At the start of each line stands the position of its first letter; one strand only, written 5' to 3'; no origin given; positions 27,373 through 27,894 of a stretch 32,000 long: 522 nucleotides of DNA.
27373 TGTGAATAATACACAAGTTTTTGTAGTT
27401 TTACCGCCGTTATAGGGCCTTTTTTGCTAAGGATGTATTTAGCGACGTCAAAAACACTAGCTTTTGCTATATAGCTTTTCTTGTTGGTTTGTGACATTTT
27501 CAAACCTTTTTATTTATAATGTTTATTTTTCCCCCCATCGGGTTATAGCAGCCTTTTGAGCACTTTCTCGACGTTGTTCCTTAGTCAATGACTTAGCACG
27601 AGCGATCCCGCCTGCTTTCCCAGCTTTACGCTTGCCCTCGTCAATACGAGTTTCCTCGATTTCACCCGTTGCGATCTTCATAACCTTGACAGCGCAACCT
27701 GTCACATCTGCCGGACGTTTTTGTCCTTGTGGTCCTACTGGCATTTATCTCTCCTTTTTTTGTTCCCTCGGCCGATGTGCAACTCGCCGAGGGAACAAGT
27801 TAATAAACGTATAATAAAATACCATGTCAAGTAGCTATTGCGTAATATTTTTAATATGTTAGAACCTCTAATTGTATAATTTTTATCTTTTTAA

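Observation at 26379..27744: Three-gene Panacea (DUF4065) operon with an uncharacterised putative toxin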

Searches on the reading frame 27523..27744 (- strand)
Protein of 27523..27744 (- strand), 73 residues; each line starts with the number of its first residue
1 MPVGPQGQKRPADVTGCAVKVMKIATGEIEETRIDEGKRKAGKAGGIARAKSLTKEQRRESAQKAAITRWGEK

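Call 3: search_protein_families(library=pfam, proteins=[window:27523-27744:-], max_evalue=1)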
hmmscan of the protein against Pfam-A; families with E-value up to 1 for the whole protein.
window:27523-27744:- (73 aa): 0 families

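Call 4: search_protein_families(library=ncbifam, proteins=[window:27523-27744:-], max_evalue=1)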
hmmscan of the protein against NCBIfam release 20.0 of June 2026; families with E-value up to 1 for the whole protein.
window:27523-27744:- (73 aa): 0 families

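Call 9: search_protein_families(library=padloc, proteins=[window:27523-27744:-], max_evalue=1)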
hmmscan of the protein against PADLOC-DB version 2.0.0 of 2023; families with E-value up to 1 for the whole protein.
window:27523-27744:- (73 aa): 0 families

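Call 10: search_protein_families(library=phrogs, proteins=[window:27523-27744:-], max_evalue=1)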
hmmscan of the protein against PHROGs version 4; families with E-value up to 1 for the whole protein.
window:27523-27744:- (73 aa): 2 families
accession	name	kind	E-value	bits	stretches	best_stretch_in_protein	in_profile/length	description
phrog_2384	-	unknown function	6.1e-06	26.7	1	38-72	4-38/338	-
phrog_19027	-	unknown function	0.15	13.2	1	7-61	7-60/74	-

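Call 71: find_homologous_proteins(query=window:27523-27744:-, max_evalue=0.001)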
Query window:27523-27744:- (73 aa): 106 proteins with E <= 0.001 among 107 candidates.
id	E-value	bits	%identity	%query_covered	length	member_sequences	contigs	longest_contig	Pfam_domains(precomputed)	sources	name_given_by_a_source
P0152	3.9e-38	146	100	100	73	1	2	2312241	-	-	-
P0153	3.9e-32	127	86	100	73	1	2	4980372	-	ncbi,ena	-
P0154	5.2e-30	120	85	97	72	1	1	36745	-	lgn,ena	-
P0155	1.2e-28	116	82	99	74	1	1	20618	-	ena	-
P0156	3.0e-26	108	76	96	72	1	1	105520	-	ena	-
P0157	3.4e-20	89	68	100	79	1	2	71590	-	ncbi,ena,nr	ncbi:hypothetical protein BMS3Bbin10_01332 [bacterium BMS3Bbin10]|nr:hypothetical protein BMS3Bbin10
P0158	1.3e-19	87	73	96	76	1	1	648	-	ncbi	-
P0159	4.6e-19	86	69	100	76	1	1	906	-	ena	-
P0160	6.5e-19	85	65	99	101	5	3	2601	-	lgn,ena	-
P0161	1.1e-18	84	66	97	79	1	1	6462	-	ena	-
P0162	1.5e-18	84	61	97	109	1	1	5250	-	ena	-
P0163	2.0e-18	84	65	100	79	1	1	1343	-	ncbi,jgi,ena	jgi:hypothetical protein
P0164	3.4e-18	83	67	96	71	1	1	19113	-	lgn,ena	-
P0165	3.5e-18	83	69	96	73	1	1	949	-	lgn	-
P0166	3.8e-18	83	64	96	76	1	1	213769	-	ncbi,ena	-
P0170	1.8e-17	81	66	96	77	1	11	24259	-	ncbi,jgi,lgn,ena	jgi:hypothetical protein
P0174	7.6e-17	79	61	96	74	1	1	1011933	-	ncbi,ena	-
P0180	1.9e-16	77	64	100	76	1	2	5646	-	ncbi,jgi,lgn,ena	-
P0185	5.0e-16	76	65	96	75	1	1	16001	-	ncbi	-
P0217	3.4e-14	70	59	96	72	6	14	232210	-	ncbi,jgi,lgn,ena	-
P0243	3.3e-12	64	55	100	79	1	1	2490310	-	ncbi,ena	-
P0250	7.9e-11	60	54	96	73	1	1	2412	-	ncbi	-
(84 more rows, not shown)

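Call 72: find_encoding_contigs(protein=P0153, flank=3000, max_places=3)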
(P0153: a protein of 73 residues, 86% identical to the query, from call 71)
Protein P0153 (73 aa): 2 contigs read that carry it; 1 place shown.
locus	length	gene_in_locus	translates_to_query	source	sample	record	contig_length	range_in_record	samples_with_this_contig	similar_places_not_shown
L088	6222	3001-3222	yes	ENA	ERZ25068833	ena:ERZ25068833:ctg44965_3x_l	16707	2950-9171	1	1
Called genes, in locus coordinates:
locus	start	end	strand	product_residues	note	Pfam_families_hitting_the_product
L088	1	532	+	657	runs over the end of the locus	PF16126:DUF4838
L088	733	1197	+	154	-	PF14588:YjgF_endoribonc, PF01042:Ribonuc_L-PSP (weak)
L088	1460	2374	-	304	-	PF28239:Npun_R2479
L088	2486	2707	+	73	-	-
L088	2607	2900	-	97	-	-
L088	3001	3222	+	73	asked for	-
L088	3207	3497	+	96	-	-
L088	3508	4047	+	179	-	PF13975:gag-asp_proteas (weak)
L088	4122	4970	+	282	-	PF03400:DDE_Tnp_IS1 (faint)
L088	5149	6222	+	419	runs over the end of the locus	PF01663:Phosphodiest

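Call 73: find_encoding_contigs(protein=P0157, flank=3000, max_places=3)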
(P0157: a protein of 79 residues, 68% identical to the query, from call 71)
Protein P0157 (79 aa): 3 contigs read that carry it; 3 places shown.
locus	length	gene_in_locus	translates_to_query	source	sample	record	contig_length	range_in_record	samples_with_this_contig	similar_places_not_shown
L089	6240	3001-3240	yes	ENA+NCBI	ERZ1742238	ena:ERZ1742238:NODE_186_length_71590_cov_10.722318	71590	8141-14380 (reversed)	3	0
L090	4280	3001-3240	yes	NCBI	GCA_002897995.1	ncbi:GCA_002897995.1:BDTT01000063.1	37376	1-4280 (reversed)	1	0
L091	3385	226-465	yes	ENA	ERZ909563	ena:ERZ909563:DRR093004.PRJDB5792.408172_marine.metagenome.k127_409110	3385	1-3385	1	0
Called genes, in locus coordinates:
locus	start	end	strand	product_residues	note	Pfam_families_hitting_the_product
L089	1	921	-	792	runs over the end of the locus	-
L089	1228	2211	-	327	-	PF16868:NMT1_3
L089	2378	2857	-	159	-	PF02639:DUF188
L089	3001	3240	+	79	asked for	-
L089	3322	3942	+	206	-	-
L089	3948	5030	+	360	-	PF01381:HTH_3, PF12844:HTH_19 (faint), PF13384:HTH_23 (faint), PF13560:HTH_31, PF06114:Peptidase_M78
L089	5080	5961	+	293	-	PF03400:DDE_Tnp_IS1 (faint)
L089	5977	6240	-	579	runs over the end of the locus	PF00890:FAD_binding_2 (faint), PF01266:DAO, PF07992:Pyr_redox_2 (faint), PF00732:GMC_oxred_N (faint), PF05199:GMC_oxred_C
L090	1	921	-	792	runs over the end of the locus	-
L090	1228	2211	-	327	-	PF16868:NMT1_3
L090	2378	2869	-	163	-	PF02639:DUF188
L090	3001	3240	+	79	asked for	-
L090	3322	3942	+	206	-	-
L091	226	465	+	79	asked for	-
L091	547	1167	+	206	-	-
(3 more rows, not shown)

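Call 74: find_encoding_contigs(protein=P0217, flank=3000, max_places=5)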
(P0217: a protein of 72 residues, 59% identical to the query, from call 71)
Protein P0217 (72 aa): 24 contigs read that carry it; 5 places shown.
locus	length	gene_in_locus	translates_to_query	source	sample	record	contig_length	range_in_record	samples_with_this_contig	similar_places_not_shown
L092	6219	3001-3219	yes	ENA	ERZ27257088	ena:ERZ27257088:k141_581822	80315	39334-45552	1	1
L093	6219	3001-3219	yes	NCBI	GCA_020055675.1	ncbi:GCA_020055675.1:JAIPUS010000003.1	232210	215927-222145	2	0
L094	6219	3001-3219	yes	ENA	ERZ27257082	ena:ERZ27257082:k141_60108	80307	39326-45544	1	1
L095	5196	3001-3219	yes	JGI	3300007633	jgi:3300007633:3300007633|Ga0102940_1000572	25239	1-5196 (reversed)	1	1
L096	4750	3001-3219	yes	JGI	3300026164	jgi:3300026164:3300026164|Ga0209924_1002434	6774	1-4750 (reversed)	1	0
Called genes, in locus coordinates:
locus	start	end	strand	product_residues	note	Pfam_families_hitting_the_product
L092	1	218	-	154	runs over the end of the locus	PF00572:Ribosomal_L13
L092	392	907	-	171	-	PF00583:Acetyltransf_1, PF13673:Acetyltransf_10 (weak), PF13508:Acetyltransf_7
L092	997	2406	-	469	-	PF00392:GntR, PF00155:Aminotran_1_2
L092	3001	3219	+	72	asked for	-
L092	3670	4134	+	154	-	-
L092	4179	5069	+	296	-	PF03400:DDE_Tnp_IS1 (faint)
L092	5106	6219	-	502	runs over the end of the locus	PF02113:Peptidase_S13, PF13354:Beta-lactamase2 (faint)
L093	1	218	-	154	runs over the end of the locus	PF00572:Ribosomal_L13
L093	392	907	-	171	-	PF00583:Acetyltransf_1, PF13673:Acetyltransf_10 (weak), PF13508:Acetyltransf_7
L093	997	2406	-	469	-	PF00392:GntR, PF00155:Aminotran_1_2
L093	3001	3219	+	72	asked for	-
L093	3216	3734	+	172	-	PF13274:SocA_Panacea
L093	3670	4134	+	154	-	-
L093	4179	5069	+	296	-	PF03400:DDE_Tnp_IS1 (faint)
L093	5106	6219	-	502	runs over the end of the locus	PF02113:Peptidase_S13, PF13354:Beta-lactamase2 (faint)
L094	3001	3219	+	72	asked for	-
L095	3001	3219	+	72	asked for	-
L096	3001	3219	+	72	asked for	-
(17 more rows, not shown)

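Call 84: find_related_loci(query=A5, collection=viral_contigs, flank=5000)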
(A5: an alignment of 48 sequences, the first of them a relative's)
Query A5 (73 aa) in viral_contigs; peptide patterns used: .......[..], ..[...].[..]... (x = any residue, [..] = any of these).
87 stretches matched a pattern; 54 encode a relative of the query (tblastn E <= 1e-3); 54 distinct loci.
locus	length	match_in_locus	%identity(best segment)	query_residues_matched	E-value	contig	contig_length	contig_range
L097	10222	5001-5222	61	1-70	2e-22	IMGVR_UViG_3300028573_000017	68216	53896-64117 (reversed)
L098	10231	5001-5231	58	1-73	7e-22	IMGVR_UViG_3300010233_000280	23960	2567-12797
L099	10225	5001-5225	63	1-72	3e-21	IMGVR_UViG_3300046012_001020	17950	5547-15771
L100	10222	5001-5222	58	1-70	7e-21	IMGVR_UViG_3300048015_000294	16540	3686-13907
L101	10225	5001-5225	61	1-70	9e-21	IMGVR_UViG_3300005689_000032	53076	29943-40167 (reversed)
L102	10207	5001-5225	61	1-70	9e-21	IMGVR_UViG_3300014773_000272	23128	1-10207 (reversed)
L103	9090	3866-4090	61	1-70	9e-21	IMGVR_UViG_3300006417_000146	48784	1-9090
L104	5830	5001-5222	59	1-70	1e-20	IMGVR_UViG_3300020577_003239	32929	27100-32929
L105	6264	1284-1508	59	1-70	1e-20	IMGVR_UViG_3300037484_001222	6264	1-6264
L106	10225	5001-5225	60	1-70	2e-20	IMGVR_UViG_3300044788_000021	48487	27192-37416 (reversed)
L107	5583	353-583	58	1-73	1e-19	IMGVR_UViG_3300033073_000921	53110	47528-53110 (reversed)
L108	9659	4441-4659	58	1-72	2e-19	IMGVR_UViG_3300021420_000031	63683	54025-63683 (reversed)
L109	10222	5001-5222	55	1-70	2e-19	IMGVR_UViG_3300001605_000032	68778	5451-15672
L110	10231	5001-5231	53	1-73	3e-19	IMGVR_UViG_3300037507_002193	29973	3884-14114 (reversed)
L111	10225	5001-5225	57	1-70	4e-19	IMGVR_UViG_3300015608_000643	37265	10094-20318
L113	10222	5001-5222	57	1-70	7e-19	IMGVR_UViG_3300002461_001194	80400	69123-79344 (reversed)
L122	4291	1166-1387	55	1-72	1e-17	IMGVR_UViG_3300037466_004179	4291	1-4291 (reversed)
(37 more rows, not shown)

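Call 95: search_solved_structures(query=A5, max_evalue=10, show_alignments=2)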
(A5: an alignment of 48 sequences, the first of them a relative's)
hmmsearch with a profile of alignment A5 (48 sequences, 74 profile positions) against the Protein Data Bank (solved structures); distinct sequences matched with E-value up to 10: 3.
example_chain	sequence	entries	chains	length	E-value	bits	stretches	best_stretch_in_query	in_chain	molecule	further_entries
5v9x_A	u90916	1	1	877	0.21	15.5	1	11-31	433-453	ATP-dependent DNA helicase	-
7lhl_A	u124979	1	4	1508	0.49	14.3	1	11-31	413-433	ATP-dependent DNA helicase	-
7nqh_BL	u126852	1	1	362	3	11.8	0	14-65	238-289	Peptide chain release factor 1-like, mitochondrial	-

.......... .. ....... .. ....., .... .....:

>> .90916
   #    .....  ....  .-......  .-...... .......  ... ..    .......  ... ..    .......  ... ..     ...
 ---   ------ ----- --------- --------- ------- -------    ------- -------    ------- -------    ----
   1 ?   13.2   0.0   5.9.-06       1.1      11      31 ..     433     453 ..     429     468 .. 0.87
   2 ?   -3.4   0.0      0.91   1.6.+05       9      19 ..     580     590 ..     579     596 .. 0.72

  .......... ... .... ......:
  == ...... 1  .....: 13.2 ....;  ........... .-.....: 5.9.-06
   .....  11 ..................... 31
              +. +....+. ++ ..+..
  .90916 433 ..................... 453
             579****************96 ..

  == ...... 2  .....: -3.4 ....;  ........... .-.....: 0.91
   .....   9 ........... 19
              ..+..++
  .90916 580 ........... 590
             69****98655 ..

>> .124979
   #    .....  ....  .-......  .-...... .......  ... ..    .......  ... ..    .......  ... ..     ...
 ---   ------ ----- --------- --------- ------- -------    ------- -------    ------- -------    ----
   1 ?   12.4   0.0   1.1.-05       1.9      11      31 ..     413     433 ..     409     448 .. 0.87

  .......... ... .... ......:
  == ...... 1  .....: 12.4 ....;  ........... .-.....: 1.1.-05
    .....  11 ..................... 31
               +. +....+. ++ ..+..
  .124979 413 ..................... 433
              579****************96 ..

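Call 96: search_protein_families(library=pfam, proteins=[L088:3207-3497:+, L088:3508-4047:+, L089:3322-3942:+, L093:3216-3734:+, L093:3670-4134:+, L098:5322-6122:+, L099:5216-6277:+, L113:5321-5923:+, L122:1673-2257:+, L109:5324-5782:+], max_evalue=0.01)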
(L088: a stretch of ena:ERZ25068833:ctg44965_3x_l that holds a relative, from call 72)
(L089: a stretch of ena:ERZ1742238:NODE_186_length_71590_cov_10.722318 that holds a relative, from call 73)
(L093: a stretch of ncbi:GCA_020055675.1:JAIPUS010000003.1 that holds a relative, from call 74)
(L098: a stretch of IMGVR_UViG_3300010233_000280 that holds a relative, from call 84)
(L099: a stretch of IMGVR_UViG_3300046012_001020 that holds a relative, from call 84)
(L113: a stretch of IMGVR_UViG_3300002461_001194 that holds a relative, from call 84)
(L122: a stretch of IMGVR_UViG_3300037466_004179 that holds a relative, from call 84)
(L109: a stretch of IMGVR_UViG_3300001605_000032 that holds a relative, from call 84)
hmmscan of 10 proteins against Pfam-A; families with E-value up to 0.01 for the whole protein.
L088:3207-3497:+ (96 aa): 1 family
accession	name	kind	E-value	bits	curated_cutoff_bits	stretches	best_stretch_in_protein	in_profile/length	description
PF18929.5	DUF5678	-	0.00047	20.4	23.2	1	33-61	1-29/49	Family of unknown function (DUF5678)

L088:3508-4047:+ (179 aa): 3 families
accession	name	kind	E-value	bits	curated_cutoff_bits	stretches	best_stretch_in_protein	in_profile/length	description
PF13975.11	gag-asp_proteas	-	4.3e-06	27.7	28.2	1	48-127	10-91/92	gag-polyprotein putative aspartyl protease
PF13650.11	Asp_protease_2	-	0.00012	23.1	24.3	1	48-125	10-90/90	Aspartyl protease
PF12424.13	ATP_Ca_trans_C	-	0.0035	18.2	22.9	0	147-175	11-41/47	Plasma membrane calcium transporter ATPase C terminal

L089:3322-3942:+ (206 aa): 0 families

L093:3216-3734:+ (172 aa): 1 family
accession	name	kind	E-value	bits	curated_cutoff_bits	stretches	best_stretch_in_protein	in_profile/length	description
PF13274.11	SocA_Panacea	-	4.8e-13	50.4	25.7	1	30-132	1-112/113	Antitoxin SocA-like, Panacea domain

L093:3670-4134:+ (154 aa): 0 families

L098:5322-6122:+ (266 aa): 0 families

L099:5216-6277:+ (353 aa): 3 families
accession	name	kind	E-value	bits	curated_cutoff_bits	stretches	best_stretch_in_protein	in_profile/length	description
PF01972.22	SDH_protease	-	4e-08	33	31.3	1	60-125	96-161/286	ClpP-like SDH-type serine proteinase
PF25145.1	NfeD1b_N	-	8.6e-05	22.6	40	1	53-118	29-94/189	NfeD1b, N-terminal domain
PF00574.28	CLP_protease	-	0.008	16.5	20.2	0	40-106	29-97/182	Clp protease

L113:5321-5923:+ (200 aa): 0 families

L122:1673-2257:+ (194 aa): 0 families

L109:5324-5782:+ (152 aa): 1 family
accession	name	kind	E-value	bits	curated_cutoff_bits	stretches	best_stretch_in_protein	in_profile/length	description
PF09106.17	SelB-wing_2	-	0.0092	16.5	22.3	0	17-50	24-57/57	Elongation factor SelB, winged helix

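Call 101: list_cluster_members(proteins=[P0153, P0166, P0174, P0243, P0185, P0170, P0217, P0180, P0163, P0250])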
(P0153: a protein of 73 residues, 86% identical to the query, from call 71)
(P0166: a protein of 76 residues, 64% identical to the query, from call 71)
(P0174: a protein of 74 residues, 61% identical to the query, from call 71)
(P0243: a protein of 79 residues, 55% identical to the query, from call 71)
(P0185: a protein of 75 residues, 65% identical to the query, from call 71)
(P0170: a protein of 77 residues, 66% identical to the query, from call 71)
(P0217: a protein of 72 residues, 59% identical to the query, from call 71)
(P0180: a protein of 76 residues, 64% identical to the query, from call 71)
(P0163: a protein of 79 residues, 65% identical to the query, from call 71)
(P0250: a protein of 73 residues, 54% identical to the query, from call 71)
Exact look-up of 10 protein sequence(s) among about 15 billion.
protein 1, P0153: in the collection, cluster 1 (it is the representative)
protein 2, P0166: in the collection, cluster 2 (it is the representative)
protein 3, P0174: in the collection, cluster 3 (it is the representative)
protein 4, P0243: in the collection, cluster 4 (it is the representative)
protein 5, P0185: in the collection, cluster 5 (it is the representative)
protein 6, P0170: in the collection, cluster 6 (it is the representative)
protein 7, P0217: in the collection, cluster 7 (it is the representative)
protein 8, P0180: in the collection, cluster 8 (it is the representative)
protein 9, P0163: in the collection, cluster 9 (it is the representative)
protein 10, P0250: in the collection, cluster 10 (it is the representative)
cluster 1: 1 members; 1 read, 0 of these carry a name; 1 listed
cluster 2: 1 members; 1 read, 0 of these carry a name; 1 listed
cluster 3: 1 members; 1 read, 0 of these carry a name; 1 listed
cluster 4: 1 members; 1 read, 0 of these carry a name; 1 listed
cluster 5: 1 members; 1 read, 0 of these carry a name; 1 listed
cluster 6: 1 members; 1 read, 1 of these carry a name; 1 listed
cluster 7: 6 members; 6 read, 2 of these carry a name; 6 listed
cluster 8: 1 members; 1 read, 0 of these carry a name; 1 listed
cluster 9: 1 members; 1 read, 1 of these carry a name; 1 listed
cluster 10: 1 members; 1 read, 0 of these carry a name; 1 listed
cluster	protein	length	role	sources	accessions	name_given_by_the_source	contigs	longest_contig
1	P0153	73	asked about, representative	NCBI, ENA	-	-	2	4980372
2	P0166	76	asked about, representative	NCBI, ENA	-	-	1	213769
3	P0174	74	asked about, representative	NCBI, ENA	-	-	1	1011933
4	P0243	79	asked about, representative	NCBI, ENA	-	-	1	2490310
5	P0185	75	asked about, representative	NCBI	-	-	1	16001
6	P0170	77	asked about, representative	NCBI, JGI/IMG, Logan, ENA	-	hypothetical protein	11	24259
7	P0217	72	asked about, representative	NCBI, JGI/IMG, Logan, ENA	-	-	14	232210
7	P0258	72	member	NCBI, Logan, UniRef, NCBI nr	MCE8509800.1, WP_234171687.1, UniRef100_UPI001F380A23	histone H1 [Ruegeria pomeroyi] | histone H1 n=1 Tax=Ruegeria pomeroyi TaxID=89184 RepID=UPI001F380A23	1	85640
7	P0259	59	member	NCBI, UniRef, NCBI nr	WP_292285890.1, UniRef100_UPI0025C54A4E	histone H1 [Marivita sp.] | histone H1 n=1 Tax=Marivita sp. TaxID=2003365 RepID=UPI0025C54A4E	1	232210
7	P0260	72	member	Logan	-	-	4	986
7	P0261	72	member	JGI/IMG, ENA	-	-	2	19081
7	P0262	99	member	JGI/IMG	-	-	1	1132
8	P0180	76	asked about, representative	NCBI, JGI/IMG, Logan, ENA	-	-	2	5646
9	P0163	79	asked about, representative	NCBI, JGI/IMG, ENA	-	hypothetical protein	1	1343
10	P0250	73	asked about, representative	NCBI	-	-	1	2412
